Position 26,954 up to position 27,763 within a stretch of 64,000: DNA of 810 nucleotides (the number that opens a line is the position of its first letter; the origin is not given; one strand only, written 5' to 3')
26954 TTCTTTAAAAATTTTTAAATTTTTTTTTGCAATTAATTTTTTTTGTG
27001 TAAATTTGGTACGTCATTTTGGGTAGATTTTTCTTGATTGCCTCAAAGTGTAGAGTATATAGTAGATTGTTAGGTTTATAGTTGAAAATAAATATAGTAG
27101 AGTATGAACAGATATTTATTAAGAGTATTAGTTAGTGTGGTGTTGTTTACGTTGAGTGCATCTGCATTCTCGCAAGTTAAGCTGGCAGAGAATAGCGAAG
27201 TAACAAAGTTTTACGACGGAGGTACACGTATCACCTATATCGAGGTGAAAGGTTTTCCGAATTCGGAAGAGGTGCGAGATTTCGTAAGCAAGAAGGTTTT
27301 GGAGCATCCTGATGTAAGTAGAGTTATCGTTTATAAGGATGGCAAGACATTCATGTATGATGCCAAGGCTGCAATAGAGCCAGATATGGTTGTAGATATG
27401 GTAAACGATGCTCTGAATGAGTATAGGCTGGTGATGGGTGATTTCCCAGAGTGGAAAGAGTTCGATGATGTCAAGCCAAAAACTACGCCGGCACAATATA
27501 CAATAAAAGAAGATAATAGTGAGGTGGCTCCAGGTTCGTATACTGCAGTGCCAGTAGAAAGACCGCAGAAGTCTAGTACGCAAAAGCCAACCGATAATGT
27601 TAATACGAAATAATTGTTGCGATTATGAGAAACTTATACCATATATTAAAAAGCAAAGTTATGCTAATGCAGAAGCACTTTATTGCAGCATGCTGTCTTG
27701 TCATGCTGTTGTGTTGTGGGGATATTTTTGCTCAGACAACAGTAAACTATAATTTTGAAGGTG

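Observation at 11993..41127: Back-to-back giant T9SS cargo genes (4949 aa with type-A CTD, 4500 aa with type-B CTD) forming a 29-kb surface-protein locus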

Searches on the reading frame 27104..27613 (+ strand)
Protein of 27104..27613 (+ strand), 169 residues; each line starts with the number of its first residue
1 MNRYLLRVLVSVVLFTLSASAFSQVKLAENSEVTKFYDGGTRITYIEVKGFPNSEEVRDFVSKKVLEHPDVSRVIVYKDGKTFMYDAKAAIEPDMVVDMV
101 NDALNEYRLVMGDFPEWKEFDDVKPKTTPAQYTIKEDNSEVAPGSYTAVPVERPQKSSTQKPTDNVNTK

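Call 8: search_protein_families(library=pfam, proteins=[window:27104-27613:+], max_evalue=0.001)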
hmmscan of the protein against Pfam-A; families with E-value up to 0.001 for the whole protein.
window:27104-27613:+ (169 aa): 0 families

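Call 17: find_encoding_contigs(protein=window:27104-27613:+, flank=10000, max_places=6)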
Protein window:27104-27613:+ (169 aa): 8 contigs read that carry it; 6 places shown.
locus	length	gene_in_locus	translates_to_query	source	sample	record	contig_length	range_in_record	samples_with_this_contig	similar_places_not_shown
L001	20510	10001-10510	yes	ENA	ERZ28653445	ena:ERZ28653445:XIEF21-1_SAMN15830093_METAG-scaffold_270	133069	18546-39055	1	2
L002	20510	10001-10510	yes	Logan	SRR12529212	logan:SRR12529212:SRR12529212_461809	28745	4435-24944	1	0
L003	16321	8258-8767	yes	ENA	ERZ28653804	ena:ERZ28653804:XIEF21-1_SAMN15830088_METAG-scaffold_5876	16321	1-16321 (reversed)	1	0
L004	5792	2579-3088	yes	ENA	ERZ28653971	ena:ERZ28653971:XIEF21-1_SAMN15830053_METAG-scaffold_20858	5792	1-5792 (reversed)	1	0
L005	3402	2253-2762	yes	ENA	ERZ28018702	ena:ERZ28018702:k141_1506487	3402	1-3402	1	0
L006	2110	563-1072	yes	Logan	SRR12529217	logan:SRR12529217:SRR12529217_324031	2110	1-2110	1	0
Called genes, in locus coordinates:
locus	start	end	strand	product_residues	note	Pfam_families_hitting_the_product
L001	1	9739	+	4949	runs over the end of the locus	PF24489:Ig_J_second (faint), PF18998:Flg_new_2 (faint), PF00041:fn3, PF16656:Pur_ac_phosph_N (weak), PF16410:DUF5018 (weak), PF00041:fn3 (weak), PF16410:DUF5018, PF18962:Por_Secre_tail (weak), +1 more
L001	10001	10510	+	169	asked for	-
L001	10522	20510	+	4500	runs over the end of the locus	PF01483:P_proprotein (faint), PF00431:CUB (weak), PF02368:Big_2 (weak), PF22359:Big-like (weak), PF19081:Ig_7 (weak), PF13573:SprB, PF13585:CHU_C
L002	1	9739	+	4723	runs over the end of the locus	?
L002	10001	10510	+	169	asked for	-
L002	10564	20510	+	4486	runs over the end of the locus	PF01483:P_proprotein (faint), PF00431:CUB (weak), PF02368:Big_2 (weak), PF22359:Big-like (weak), PF19081:Ig_7 (weak), PF13573:SprB, PF13585:CHU_C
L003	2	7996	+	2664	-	?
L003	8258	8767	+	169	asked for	-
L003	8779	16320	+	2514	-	?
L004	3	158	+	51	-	?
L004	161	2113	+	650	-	PF18998:Flg_new_2 (weak)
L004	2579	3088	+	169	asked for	-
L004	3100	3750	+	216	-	-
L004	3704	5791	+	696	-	?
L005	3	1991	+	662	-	?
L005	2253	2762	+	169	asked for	-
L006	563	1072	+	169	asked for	-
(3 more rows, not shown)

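Call 25: search_protein_families(library=ncbifam, proteins=[window:27104-27613:+], max_evalue=1)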
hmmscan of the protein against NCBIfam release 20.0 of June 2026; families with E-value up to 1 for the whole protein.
window:27104-27613:+ (169 aa): 2 families
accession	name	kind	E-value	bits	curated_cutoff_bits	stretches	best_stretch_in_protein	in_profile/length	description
NF033793.0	peri_CopK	exception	0.16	12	123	1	63-87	27-51/88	periplasmic Cu(I)/Cu(II)-binding protein CopK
NF005459.0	PRK07054.1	equivalog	0.19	10.8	475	1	80-138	297-357/476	isochorismate synthase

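Call 27: find_homologous_proteins(query=window:27104-27613:+, max_evalue=0.001)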
Query window:27104-27613:+ (169 aa): 26 proteins with E <= 0.001 among 59 candidates.
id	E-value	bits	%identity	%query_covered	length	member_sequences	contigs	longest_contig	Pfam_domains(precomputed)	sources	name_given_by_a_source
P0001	9.1e-105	365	99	100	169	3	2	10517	-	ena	-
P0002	8.3e-46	174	59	86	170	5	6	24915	-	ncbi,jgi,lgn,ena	jgi:hypothetical protein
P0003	3.2e-45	172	53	100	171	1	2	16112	-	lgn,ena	-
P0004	1.1e-43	167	53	91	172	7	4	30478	-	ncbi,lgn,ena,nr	ncbi:MAG: hypothetical protein IKJ56_02540 [Bacteroidales bacterium]|nr:hypothetical protein [Bacter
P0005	1.9e-42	163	49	100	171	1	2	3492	-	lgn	-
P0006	1.5e-39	153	56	76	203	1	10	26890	-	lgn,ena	-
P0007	5.4e-39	152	56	75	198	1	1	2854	-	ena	-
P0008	6.0e-39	151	56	75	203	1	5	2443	-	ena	-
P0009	1.3e-38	150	56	75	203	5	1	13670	-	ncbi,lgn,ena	-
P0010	1.5e-38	150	55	76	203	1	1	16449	-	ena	-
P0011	1.9e-38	150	49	99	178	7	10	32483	-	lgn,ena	-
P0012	1.9e-38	150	55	76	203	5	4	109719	-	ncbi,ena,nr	ncbi:MAG: hypothetical protein IKP45_12155 [Bacteroidales bacterium]|nr:hypothetical protein [Bacter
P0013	7.8e-38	148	45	100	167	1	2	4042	-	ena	-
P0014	1.3e-37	147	54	75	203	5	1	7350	-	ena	-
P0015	2.7e-37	146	52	84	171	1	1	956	-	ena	-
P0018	1.5e-36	144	50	91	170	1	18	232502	-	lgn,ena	-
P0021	1.1e-35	141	46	100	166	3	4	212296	-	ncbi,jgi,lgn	-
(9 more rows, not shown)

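Call 28: find_encoding_contigs(protein=P0018, flank=10000, max_places=2)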
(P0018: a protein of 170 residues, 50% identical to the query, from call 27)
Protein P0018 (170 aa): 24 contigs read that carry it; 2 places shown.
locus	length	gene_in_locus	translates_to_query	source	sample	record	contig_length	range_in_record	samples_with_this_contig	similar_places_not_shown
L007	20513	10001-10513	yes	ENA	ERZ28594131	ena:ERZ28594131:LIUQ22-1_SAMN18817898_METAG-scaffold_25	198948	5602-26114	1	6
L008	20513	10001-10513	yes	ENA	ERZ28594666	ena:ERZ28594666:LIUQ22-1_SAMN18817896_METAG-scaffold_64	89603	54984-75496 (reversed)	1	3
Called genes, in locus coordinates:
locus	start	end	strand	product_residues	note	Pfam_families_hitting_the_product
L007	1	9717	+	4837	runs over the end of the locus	PF22243:DUF5018-rel (faint), PF25059:FN3_DSCAM-DSCAML_C (faint), PF00041:fn3, PF00041:fn3 (weak), PF16410:DUF5018 (weak), PF00041:fn3 (weak), PF16410:DUF5018, PF18962:Por_Secre_tail, +4 more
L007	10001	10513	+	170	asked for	-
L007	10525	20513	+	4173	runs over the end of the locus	PF02368:Big_2 (weak), PF22359:Big-like (faint), PF09479:Flg_new (weak), PF01483:P_proprotein (faint), PF19081:Ig_7 (weak), PF13573:SprB, PF13585:CHU_C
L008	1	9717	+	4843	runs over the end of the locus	PF22243:DUF5018-rel (faint), PF16656:Pur_ac_phosph_N (faint), PF00041:fn3, PF16410:DUF5018 (weak), PF16410:DUF5018 (weak), PF00041:fn3 (weak), PF16410:DUF5018, PF18962:Por_Secre_tail, +3 more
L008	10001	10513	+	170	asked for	-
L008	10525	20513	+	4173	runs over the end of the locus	PF02368:Big_2 (weak), PF22359:Big-like (faint), PF09479:Flg_new (weak), PF01483:P_proprotein (faint), PF19081:Ig_7 (weak), PF13573:SprB, PF13585:CHU_C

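Call 29: find_encoding_contigs(protein=P0021, flank=10000, max_places=2)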
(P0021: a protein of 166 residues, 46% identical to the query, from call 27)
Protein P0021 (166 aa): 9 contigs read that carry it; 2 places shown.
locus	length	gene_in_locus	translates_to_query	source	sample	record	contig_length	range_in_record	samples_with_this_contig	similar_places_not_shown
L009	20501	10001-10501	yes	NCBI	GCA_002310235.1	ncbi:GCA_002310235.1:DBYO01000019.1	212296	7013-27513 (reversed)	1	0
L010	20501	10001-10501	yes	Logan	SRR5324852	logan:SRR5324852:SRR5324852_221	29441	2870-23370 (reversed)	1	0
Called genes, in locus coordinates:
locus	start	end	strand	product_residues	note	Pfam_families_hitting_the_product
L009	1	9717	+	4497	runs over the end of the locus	PF16656:Pur_ac_phosph_N (faint), PF24489:Ig_J_second (faint), PF00041:fn3, PF16410:DUF5018 (weak), PF00041:fn3 (weak), PF16410:DUF5018, PF18998:Flg_new_2 (weak), PF18962:Por_Secre_tail (weak), +1 more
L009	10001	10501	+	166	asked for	-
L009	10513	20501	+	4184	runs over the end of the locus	PF01483:P_proprotein (faint), PF22359:Big-like (faint), PF02368:Big_2, PF19081:Ig_7 (weak), PF13573:SprB, PF13585:CHU_C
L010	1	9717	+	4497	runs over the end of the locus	PF16656:Pur_ac_phosph_N (faint), PF24489:Ig_J_second (faint), PF00041:fn3, PF16410:DUF5018 (weak), PF00041:fn3 (weak), PF16410:DUF5018, PF18998:Flg_new_2 (weak), PF18962:Por_Secre_tail (weak), +1 more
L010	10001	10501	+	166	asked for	-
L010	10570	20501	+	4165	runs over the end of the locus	PF01483:P_proprotein (faint), PF22359:Big-like (faint), PF02368:Big_2, PF19081:Ig_7 (weak), PF13573:SprB, PF13585:CHU_C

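Call 30: find_encoding_contigs(protein=P0012, flank=10000, max_places=2)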
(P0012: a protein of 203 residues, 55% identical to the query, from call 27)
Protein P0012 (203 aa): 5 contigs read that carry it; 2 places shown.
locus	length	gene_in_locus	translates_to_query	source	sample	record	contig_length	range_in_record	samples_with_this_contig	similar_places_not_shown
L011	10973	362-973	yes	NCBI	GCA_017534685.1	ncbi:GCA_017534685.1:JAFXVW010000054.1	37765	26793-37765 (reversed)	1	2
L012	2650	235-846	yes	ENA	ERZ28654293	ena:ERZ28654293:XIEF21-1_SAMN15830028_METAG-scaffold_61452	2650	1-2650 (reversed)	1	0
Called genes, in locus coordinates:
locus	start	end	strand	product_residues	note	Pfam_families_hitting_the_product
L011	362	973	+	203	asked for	-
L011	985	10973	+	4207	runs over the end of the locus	PF02368:Big_2, PF26918:Ig_Eae (weak), PF01483:P_proprotein (faint), PF06832:BiPBP_C (faint), PF19081:Ig_7 (weak), PF13573:SprB, PF13585:CHU_C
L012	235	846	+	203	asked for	-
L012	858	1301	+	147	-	-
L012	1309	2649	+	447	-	?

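Call 36: find_related_loci(query=A2, collection=genome_contigs, flank=10000)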
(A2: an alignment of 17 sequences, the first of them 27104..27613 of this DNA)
Query A2 (169 aa) in genome_contigs; peptide patterns used: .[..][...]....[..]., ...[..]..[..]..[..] (x = any residue, [..] = any of these).
129 stretches matched a pattern; 10 encode a relative of the query (tblastn E <= 1e-3); 10 distinct loci.
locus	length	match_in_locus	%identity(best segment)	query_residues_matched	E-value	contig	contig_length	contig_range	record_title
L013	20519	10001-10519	49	1-167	4e-46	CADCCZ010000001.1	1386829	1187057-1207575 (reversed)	MAG: uncultured Bacteroidia bacterium isolate RUG14538 genome assembly, contig: RUG14538_asm_1, whole genome shotgun seq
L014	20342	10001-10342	57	1-115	2e-44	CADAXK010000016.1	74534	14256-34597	MAG: uncultured Bacteroidia bacterium isolate RUG13712 genome assembly, contig: RUG13712_asm_16, whole genome shotgun se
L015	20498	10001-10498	46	1-169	5e-43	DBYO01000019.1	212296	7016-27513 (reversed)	MAG TPA_asm: Bacteroidales bacterium UBA1184 UBA1184_contig_3966, whole genome shotgun sequence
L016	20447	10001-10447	48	1-153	5e-43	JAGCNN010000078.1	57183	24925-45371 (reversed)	MAG: Bacteroidales bacterium isolate RGIG9953 Yak_Reticulum-1__c272335, whole genome shotgun sequence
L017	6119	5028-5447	51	1-137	2e-42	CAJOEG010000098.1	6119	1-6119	uncultured Bacteroidales bacterium isolate Red_deer_1_mag_48 genome assembly, contig: scaffold_21787, whole genome shotg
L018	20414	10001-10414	50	1-142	3e-42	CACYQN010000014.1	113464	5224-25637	MAG: uncultured Bacteroidia bacterium isolate RUG12182 genome assembly, contig: RUG12182_asm_14, whole genome shotgun se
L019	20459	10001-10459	45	1-161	3e-41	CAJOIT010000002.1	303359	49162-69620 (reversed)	uncultured Bacteroidales bacterium isolate Red_deer_4_mag_224 genome assembly, contig: scaffold_2, whole genome shotgun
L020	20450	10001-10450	47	1-161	9e-41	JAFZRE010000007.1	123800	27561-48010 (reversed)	MAG: Bacteroidales bacterium isolate RGIG8023 Water_buffalos_Rumen-1__c83678, whole genome shotgun sequence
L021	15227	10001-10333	56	1-115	5e-40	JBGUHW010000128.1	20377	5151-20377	MAG: Bacteroidales bacterium isolate ruminal_MAG_341 ruminal_MAG_341_contig_0128, whole genome shotgun sequence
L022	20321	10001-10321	56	8-115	1e-38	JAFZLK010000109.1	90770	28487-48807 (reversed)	MAG: Bacteroidales bacterium isolate RGIG7873 Water_buffalos_Reticulum-4__c1009661, whole genome shotgun sequence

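Call 42: predict_structure(alignment_id=A2)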
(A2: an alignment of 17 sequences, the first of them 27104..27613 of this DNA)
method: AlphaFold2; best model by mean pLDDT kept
length: 169 residues; sequences in the alignment: 17
mean_pLDDT: 65.6   pTM: 0.52
mean pLDDT of the five models: 65.6, 64.5, 63.5, 61.0, 60.2
residues with pLDDT >= 90: 2; 70-90: 94; 50-70: 19; < 50: 54
segments of 3 or more residues with pLDDT < 50: 19-21, 119-169
pLDDT, mean of each block of 10 residues (from residue 1): 72 59 66 74 82 82 89 81 84 87 86 66 36 34 35 38 40
secondary structure, 60 per line:
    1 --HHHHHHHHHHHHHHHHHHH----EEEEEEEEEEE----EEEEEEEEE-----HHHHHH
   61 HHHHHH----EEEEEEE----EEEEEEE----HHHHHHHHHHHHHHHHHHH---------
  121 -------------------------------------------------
elements in order: H3-21 E26-36 E41-49 H55-66 E71-77 E82-88 H93-111

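Call 46: fold_search(model_id=the predicted structure, library=pdb)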
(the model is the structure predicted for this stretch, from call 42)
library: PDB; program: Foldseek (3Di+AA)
matches with E <= 10: 1379; with E <= 0.001: 1
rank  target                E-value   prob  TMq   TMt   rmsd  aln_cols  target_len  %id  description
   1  7lbm_K                8.2e-04  1.00  0.31  0.40   6.8       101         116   15  Structure of the human Mediator-bound transcription pre-initiation complex (released 2021-03-24)
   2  6hko_K                1.4e-03  0.99  0.28  0.42   5.9        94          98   14  Yeast RNA polymerase I elongation complex bound to nucleotide analog GMPCPP (released 2019-04-03)
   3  5flm_K                1.6e-03  0.99  0.30  0.40   5.2        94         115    8  Structure of transcribing mammalian RNA polymerase II (released 2016-01-20)
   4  8qep_K                1.8e-03  0.99  0.30  0.40   6.8       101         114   13  RNA polymerase II bound to Alu RNA right arm (released 2025-01-22)
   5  9mu9_K                1.8e-03  0.99  0.30  0.39   6.4       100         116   16  Structure of a native Drosophila melanogaster Nucleosome Elongation Complex (Pol II EC-nucleosome). Composite map (released 2025-02-19)
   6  4c3h_K                1.9e-03  0.99  0.28  0.40   6.3        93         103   13  Structure of 14-subunit RNA polymerase I at 3.27 A resolution, crystal form C2-93 (released 2013-10-23)
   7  6eu0_K                2.3e-03  1.00  0.31  0.46   5.5        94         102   12  RNA Polymerase III open pre-initiation complex (OC-PIC) (released 2018-01-17)
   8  8s54_K                2.5e-03  0.99  0.31  0.41   6.8       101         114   15  RNA polymerase II early elongation complex bound to TFIIE and TFIIF - state b (composite structure) (released 2024-04-17)
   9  6drd_K                3.4e-03  0.99  0.29  0.40   5.3        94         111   10  RNA Pol II(G) (released 2018-10-17)
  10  6eu1_K                3.4e-03  0.98  0.28  0.39   6.4        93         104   13  RNA Polymerase III - open DNA complex (OC-POL3). (released 2018-01-17)
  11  9g26_K                4.1e-03  0.98  0.29  0.43   6.0        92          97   13  Yeast RNA polymerase I elongation complex stalled by an apurinic site, closed state (released 2025-06-18)
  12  1i50_K                4.3e-03  0.96  0.27  0.35   6.6       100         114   13  RNA POLYMERASE II CRYSTAL FORM II AT 2.8 A RESOLUTION (released 2001-04-23)
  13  8tvy_K                4.6e-03  0.98  0.28  0.36   5.3        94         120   12  Cryo-EM structure of CPD lesion containing RNA Polymerase II elongation complex with Rad26 and Elf1 (closed state) (released 2024-01-24)
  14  3i4m_K                5.2e-03  0.98  0.28  0.36   5.1        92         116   13  8-oxoguanine containing RNA polymerase II elongation complex D (released 2009-09-08)
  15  2b63_K                5.2e-03  0.94  0.26  0.34   7.2       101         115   12  Complete RNA Polymerase II-RNA inhibitor complex (released 2005-12-06)
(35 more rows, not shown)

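Call 60: search_protein_families(library=pfam, proteins=[window:27104-27613:+], max_evalue=1)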
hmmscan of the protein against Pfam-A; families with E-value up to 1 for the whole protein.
window:27104-27613:+ (169 aa): 0 families

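Call 66: search_protein_representatives(alignment_id=A2)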
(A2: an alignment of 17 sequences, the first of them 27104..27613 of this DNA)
Query: 17 sequences, 175 profile positions. Proteins with E-value up to 0.001 (for the whole library): 65; up to 1e-10: 27; up to 1e-30: 11. The best 65 are listed.
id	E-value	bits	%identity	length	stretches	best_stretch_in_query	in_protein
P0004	1.0e-72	260.0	-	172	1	1-175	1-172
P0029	1.0e-66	240.5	-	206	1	1-174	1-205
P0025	2.6e-63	229.4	-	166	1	1-175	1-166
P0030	8.3e-62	224.5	-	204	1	1-174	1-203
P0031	1.8e-61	223.4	-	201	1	1-162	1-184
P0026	2.3e-52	193.8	-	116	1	1-97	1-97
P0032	1.1e-49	185.0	-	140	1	1-133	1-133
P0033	2.5e-49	183.8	-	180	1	1-171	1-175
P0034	1.2e-43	165.3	-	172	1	1-170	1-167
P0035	2.3e-43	164.4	-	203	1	1-173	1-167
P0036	4.8e-40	153.6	-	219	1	1-162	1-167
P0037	3.9e-23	98.6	-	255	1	9-116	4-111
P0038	1.4e-22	96.7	-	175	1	7-160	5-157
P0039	1.7e-20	90.0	-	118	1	7-110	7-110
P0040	4.6e-20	88.5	-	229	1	9-135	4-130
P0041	7.9e-20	87.8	-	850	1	12-156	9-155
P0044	6.4e-18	81.6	-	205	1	8-143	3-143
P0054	2.8e-08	50.2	-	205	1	2-126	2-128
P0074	5.9e-06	42.6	-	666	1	11-110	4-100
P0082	7.7e-05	39.0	-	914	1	25-145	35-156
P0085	1.9e-04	37.7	-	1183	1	7-121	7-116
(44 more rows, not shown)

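Call 67: find_encoding_contigs(protein=P0037, flank=10000, max_places=2)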
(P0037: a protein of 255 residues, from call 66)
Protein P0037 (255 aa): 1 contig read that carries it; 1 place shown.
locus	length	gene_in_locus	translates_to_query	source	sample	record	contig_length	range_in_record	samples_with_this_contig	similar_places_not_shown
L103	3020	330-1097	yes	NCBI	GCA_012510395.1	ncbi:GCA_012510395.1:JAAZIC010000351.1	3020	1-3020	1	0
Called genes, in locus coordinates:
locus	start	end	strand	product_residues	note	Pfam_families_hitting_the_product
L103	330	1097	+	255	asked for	-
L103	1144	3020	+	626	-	?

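Call 68: find_encoding_contigs(protein=P0041, flank=10000, max_places=2)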
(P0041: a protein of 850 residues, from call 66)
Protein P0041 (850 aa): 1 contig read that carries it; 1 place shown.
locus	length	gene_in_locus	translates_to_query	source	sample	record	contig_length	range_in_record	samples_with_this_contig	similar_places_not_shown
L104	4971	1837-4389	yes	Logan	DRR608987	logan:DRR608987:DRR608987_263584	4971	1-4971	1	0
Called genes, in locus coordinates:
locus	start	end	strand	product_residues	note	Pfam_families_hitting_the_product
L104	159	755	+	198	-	PF21857:DUF6913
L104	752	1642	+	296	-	PF00701:DHDPS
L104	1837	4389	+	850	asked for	PF00431:CUB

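Call 72: find_encoding_contigs(protein=P0044, flank=10000, max_places=2)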
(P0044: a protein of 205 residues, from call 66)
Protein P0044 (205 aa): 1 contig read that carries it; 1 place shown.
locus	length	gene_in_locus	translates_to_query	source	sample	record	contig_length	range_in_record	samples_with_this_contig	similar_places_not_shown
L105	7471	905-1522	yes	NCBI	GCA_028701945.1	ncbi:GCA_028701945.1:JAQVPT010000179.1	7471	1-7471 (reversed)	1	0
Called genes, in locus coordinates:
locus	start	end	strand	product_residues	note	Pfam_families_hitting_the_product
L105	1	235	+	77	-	?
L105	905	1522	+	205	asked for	-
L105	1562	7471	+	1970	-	PF00431:CUB, PF19081:Ig_7, PF12810:ALK_LTK_GRD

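Call 73: find_encoding_contigs(protein=P0038, flank=10000, max_places=2)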
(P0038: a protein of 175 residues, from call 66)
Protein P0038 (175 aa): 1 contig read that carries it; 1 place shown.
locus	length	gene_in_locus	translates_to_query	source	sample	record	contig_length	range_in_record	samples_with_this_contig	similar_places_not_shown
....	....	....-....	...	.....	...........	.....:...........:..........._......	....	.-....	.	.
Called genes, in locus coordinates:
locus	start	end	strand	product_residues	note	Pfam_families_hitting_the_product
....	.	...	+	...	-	?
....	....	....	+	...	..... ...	-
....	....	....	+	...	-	?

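Call 75: search_protein_families(library=pfam, proteins=[P0041, P0074, P0082, P0085], max_evalue=0.01)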
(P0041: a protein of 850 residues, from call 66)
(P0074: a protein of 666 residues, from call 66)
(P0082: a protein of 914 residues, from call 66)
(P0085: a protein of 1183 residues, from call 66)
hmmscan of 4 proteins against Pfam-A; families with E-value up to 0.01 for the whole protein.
P0041 (850 aa): 1 family
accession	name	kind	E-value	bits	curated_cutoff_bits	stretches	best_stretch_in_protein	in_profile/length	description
PF00431.26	CUB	-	5.7e-12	46.4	21.4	1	188-275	18-109/110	CUB domain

P0074 (666 aa): 3 families
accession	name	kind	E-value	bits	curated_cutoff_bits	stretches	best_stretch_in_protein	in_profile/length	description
PF13895.12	Ig_2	-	1.7e-08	35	27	1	277-351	3-74/79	Immunoglobulin domain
PF13927.12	Ig_3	-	5.1e-05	24.1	30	1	277-340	4-76/78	Immunoglobulin domain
PF00801.26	PKD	-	0.0023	18.3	23.5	0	285-342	8-65/80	PKD domain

P0082 (914 aa): 2 families
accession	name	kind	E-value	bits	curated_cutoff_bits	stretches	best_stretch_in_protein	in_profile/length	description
PF20009.4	GEVED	-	1.9e-18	67.5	24.4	1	236-309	3-77/78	GEVED domain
PF18962.6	Por_Secre_tail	-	3.9e-11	43.5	27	1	837-911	1-73/75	Secretion system C-terminal sorting domain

P0085 (1183 aa): 3 families
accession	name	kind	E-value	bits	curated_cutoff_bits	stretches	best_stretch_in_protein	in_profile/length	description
PF25271.1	DUF7868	-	8.3e-06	26.3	25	0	637-668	44-75/158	Domain of unknown function (DUF7868)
PF00801.26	PKD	-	0.00027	21.3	23.5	1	429-496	8-75/80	PKD domain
PF13895.12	Ig_2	-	0.00036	21.1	27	0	433-486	12-65/79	Immunoglobulin domain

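Call 84: find_encoding_contigs(protein=P0040, flank=10000, max_places=2)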
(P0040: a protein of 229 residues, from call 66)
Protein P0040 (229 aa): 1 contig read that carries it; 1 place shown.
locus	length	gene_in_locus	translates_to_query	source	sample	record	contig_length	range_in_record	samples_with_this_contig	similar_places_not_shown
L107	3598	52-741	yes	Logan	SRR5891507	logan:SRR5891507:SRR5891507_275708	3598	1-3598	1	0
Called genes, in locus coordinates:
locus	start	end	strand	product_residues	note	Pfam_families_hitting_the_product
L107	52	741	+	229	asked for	-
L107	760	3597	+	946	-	?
